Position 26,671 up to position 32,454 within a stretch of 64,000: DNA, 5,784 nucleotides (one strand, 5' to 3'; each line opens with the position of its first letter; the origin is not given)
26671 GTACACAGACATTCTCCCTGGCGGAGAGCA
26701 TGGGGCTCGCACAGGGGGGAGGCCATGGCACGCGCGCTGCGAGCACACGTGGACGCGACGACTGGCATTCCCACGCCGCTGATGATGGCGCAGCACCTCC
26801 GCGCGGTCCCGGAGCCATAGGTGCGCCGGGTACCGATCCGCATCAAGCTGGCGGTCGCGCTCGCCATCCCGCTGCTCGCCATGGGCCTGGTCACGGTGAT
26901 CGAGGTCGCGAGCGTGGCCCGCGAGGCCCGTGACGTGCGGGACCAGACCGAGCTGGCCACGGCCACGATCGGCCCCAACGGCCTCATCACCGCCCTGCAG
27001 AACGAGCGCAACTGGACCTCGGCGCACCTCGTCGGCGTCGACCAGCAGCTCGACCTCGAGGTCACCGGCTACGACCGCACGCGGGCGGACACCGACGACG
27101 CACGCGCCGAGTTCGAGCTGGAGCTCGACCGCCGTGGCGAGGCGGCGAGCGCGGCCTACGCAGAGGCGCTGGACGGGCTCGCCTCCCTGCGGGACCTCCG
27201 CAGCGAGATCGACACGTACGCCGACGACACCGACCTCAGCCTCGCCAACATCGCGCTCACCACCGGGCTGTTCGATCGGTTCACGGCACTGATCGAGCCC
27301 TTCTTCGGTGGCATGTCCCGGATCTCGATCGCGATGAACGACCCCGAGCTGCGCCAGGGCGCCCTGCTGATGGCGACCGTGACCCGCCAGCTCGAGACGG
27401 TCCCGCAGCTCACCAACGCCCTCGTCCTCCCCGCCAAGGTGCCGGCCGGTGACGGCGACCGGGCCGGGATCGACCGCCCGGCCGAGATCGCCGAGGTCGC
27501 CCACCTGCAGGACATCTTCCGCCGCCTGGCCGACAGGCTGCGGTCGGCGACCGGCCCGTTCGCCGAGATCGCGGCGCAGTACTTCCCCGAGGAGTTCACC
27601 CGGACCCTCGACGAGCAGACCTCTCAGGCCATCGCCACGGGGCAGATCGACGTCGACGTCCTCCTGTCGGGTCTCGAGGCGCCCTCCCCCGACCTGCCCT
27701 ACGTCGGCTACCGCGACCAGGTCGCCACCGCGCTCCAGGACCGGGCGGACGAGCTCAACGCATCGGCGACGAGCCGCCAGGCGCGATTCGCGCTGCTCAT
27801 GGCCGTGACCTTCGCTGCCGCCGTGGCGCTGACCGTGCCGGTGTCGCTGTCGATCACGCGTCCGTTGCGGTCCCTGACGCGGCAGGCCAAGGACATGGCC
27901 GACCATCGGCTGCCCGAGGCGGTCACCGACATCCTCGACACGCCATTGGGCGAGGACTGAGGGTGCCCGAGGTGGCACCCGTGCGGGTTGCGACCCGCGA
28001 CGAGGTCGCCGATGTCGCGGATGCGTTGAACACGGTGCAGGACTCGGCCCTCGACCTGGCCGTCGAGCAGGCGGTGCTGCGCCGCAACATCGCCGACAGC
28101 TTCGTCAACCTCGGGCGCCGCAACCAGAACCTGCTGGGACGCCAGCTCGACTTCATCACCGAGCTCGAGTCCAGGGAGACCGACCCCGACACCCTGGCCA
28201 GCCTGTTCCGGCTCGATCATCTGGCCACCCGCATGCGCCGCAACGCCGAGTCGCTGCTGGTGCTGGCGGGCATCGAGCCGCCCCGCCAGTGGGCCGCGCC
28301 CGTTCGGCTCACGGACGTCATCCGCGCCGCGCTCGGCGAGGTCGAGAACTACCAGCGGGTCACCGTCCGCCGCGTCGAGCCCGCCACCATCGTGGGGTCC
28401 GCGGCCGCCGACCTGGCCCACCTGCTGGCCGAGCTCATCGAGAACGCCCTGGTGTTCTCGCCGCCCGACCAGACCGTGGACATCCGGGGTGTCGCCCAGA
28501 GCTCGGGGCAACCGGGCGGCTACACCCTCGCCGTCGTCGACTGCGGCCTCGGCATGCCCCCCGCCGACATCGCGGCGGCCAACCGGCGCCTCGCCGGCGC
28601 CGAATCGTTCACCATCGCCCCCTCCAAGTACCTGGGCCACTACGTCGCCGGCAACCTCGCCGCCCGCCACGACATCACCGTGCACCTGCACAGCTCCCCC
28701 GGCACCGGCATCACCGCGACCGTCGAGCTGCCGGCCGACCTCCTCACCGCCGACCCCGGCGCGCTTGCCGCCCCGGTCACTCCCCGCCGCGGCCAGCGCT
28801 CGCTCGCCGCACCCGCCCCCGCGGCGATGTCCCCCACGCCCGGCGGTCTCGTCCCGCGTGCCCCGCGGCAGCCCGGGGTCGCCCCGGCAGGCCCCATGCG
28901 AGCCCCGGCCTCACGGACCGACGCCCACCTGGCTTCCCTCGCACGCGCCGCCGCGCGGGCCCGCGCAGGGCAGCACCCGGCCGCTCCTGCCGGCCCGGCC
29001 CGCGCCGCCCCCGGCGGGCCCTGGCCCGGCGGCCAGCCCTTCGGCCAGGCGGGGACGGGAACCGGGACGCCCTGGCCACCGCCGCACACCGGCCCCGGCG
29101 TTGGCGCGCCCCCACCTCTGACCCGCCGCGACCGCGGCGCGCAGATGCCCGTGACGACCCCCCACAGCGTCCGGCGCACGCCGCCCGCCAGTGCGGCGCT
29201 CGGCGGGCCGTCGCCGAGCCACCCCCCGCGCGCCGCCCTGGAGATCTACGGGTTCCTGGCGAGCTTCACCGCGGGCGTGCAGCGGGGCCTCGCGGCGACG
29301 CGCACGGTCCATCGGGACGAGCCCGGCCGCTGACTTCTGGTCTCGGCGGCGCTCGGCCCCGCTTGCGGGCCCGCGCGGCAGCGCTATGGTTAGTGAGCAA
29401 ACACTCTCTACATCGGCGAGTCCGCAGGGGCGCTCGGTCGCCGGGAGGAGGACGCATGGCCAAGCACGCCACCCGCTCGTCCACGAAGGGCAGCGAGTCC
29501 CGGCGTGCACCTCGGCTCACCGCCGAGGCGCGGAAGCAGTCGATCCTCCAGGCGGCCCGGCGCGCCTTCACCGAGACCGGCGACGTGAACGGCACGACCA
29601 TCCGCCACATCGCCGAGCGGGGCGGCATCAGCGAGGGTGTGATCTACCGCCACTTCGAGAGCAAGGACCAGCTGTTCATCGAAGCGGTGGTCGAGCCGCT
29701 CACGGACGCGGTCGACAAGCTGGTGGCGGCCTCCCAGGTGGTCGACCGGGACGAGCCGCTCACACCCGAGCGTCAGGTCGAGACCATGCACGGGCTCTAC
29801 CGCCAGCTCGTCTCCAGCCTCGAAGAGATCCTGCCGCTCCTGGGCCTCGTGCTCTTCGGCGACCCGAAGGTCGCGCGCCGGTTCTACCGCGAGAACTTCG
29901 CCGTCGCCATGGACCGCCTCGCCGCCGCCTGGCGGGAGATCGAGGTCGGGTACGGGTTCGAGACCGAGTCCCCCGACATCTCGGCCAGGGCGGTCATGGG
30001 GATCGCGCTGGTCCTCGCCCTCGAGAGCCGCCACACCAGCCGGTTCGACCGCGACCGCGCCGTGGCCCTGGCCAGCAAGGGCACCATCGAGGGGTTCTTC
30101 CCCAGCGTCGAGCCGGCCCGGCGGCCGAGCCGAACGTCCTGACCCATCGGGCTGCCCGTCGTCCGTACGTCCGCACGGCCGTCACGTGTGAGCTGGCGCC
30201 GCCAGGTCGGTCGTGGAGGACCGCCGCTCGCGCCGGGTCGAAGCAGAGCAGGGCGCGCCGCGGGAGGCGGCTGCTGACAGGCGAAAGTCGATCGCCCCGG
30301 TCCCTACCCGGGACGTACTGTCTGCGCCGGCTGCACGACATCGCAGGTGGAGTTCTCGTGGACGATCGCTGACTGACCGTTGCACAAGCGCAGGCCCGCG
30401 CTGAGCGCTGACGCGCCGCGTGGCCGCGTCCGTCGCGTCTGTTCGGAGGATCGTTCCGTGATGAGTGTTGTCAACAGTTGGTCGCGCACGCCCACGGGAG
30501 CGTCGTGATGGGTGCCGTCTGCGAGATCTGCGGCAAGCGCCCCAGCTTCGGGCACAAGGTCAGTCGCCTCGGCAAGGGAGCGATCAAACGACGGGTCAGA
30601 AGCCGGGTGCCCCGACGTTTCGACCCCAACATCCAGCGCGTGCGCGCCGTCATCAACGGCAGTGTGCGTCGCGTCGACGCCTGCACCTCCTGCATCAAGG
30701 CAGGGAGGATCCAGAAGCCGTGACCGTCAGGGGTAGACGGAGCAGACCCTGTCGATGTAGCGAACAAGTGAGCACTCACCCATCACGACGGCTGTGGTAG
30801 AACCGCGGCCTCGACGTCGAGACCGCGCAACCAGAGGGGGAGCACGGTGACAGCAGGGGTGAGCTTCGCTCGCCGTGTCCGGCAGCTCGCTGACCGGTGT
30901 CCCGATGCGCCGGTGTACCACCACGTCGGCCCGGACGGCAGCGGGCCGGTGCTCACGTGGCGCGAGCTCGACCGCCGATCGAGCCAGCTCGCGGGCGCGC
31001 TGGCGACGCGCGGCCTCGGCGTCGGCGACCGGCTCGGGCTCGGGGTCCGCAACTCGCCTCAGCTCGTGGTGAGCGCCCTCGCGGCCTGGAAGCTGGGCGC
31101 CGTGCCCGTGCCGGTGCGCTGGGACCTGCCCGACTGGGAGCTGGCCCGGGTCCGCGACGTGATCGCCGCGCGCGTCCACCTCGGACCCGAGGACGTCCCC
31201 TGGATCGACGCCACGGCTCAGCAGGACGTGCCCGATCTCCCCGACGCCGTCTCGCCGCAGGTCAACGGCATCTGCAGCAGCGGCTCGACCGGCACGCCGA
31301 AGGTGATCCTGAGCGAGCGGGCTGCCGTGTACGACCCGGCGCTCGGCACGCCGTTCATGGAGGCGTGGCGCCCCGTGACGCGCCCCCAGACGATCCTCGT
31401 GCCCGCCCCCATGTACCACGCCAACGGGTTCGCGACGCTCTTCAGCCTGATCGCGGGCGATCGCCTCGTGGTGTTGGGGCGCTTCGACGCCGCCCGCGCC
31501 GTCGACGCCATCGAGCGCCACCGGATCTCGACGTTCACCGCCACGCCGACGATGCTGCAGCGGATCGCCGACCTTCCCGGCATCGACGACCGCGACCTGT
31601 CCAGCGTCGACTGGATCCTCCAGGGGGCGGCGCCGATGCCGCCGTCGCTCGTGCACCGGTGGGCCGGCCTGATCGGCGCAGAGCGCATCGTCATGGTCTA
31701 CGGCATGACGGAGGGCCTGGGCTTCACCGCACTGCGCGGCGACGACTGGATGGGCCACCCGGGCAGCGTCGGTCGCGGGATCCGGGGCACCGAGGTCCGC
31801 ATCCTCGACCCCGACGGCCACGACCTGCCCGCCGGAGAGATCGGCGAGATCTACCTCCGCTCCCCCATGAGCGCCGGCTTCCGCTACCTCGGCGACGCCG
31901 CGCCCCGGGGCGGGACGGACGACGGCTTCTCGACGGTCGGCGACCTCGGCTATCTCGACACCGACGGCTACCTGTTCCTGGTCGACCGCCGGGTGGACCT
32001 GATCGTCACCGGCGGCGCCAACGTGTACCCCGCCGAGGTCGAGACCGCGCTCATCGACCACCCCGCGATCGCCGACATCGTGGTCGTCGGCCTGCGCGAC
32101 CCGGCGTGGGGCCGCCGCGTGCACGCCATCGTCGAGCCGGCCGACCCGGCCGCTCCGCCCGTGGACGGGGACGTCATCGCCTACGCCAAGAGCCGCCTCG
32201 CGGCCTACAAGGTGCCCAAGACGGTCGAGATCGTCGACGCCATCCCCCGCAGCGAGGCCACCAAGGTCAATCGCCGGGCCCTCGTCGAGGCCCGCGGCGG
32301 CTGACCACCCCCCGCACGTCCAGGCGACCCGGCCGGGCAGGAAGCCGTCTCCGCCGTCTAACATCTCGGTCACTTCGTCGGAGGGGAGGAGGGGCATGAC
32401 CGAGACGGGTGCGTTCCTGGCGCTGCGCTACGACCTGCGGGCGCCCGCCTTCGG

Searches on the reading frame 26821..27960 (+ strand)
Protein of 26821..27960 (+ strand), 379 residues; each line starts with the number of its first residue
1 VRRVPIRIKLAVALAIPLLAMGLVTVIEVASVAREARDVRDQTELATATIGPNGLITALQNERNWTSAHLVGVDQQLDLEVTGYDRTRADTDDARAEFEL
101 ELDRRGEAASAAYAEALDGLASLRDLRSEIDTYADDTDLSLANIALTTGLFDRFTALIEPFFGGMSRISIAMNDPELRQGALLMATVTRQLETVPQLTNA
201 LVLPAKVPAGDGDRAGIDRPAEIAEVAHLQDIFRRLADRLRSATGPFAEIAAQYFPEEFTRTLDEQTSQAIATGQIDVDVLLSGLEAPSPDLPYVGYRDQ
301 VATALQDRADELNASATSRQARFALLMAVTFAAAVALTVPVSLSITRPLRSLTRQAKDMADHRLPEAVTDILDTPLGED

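Call 8: search_protein_families(library=pfam, proteins=[window:26821-27960:+])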
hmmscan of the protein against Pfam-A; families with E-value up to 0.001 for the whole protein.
window:26821-27960:+ (379 aa): 1 family
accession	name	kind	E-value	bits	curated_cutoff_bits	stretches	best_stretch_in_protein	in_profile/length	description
PF00672.30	HAMP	-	0.00026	21.7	25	0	342-366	3-27/53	HAMP domain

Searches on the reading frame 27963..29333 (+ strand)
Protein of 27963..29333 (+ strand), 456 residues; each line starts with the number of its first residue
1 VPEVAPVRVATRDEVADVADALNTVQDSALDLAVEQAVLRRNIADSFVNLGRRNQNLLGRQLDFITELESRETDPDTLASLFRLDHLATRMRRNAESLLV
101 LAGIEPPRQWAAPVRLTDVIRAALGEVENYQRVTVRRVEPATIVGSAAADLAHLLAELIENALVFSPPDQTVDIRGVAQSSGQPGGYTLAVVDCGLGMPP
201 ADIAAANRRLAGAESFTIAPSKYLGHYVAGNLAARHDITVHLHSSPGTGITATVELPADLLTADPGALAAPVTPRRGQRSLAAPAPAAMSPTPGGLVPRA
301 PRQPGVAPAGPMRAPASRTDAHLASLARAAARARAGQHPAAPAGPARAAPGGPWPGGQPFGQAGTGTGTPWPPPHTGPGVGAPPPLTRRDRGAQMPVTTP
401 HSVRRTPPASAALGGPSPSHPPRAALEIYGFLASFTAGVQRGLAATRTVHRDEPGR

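Call 8: search_protein_families(library=pfam, proteins=[window:27963-29333:+])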
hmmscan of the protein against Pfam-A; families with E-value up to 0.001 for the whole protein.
window:27963-29333:+ (456 aa): 1 family
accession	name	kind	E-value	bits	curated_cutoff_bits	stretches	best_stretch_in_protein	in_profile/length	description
PF02518.31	HATPase_c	-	2.3e-10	41.3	26.4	1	149-258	4-109/111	Histidine kinase-, DNA gyrase B-, and HSP90-like ATPase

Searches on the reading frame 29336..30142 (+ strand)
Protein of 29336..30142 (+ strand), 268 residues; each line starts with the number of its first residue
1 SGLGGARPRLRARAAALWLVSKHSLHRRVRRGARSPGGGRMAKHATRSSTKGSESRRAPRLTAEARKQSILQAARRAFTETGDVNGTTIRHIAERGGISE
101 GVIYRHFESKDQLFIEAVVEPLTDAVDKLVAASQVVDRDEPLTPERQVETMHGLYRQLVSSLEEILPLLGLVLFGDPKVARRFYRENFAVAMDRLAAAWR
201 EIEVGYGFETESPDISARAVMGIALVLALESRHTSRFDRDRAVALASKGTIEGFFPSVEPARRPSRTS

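Call 25: search_protein_families(library=pfam, proteins=[window:29336-30142:+], max_evalue=0.01)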
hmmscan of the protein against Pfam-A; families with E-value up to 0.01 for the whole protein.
window:29336-30142:+ (268 aa): 1 family
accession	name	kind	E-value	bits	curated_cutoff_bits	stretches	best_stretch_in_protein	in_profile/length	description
PF00440.29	TetR_N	-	1e-13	51.2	24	1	70-117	1-47/47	Bacterial regulatory proteins, tetR family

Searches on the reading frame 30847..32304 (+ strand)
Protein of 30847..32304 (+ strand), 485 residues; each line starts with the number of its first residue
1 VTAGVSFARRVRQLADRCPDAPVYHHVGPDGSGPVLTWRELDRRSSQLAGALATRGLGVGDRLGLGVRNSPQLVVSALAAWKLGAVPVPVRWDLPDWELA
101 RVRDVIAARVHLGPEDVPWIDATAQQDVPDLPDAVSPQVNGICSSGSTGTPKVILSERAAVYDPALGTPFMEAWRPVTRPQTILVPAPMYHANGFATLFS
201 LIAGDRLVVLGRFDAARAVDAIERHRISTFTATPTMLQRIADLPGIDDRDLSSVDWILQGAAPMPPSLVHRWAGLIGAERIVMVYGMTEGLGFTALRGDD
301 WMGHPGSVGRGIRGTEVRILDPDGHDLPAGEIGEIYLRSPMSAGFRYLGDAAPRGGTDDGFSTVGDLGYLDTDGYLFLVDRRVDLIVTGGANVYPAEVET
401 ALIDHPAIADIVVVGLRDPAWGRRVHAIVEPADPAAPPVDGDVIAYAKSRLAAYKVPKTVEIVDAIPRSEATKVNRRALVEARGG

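Call 7: search_protein_families(library=pfam, proteins=[window:30847-32304:+])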
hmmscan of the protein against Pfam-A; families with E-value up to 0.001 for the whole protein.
window:30847-32304:+ (485 aa): 2 families
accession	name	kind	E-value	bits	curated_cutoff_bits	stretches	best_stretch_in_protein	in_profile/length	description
PF00501.34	AMP-binding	-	1e-63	215.9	29.9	1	14-341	4-378/384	AMP-binding enzyme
PF13193.12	AMP-binding_C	-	5.9e-16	59.6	24.5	1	397-471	1-74/76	AMP-binding enzyme C-terminal domain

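Call 41: search_protein_families(library=ncbifam, proteins=[window:30847-32304:+], max_evalue=0.00001)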
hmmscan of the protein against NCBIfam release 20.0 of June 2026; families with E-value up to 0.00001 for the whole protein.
window:30847-32304:+ (485 aa): 101 families (the best 25 are shown)
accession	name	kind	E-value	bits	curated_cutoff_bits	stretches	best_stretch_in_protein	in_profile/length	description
NF038344.1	bile_CoA_BaiB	exception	1.4e-95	320.6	650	1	10-481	21-499/504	bile acid--CoA ligase BaiB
NF004837.0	PRK06187.1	subfamily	1.3e-87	294.3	476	2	142-480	176-519/531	long-chain-fatty-acid--CoA ligase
NF009071.0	PRK12406.1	subfamily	4.9e-82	276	701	2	124-481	142-500/510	acyl-CoA synthetase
NF038341.1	ligase_FadD4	exception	4.4e-78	262.8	850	1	143-481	159-502/506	fatty-acid--CoA ligase FadD4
NF006181.0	PRK08314.1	subfamily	2.4e-69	234.1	705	2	114-482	181-553/563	long-chain-fatty-acid--CoA ligase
NF006182.0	PRK08316.1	subfamily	6.8e-68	229.4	663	2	143-480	178-514/523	fatty acyl-CoA synthetase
NF052269.1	Staph_lig_FadD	equivalog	4.4e-66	223.2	650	2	142-480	156-490/499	long-chain-fatty-acid--CoA ligase FadD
NF006572.0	PRK09088.1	equivalog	6.9e-66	222.9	696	1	36-480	29-484/491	acyl-CoA synthetase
NF005801.1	PRK07656.1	equivalog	8.4e-64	216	657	2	142-479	170-499/500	FadD3 family acyl-CoA ligase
NF005676.0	PRK07470.1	equivalog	3.1e-62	210.9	774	2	175-481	214-527/544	acyl-CoA synthetase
NF004114.0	PRK05605.1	equivalog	3.5e-62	210.5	766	1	144-479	229-565/575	long-chain-fatty-acid--CoA ligase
NF009929.0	PRK13390.1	equivalog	8.9e-62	209.1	951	1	142-475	154-496/501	acyl-CoA synthetase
NF009921.1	PRK13382.1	exception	1.3e-61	208.9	850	1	143-479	197-528/529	acyl-CoA ligase FadD12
NF005857.1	PRK07786.1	exception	7.8e-61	206.1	733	2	125-478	157-507/513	fatty-acid--CoA ligase FadD5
NF004797.0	PRK06145.1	equivalog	9.2e-61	205.7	850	1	37-480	29-492/499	acyl-CoA synthetase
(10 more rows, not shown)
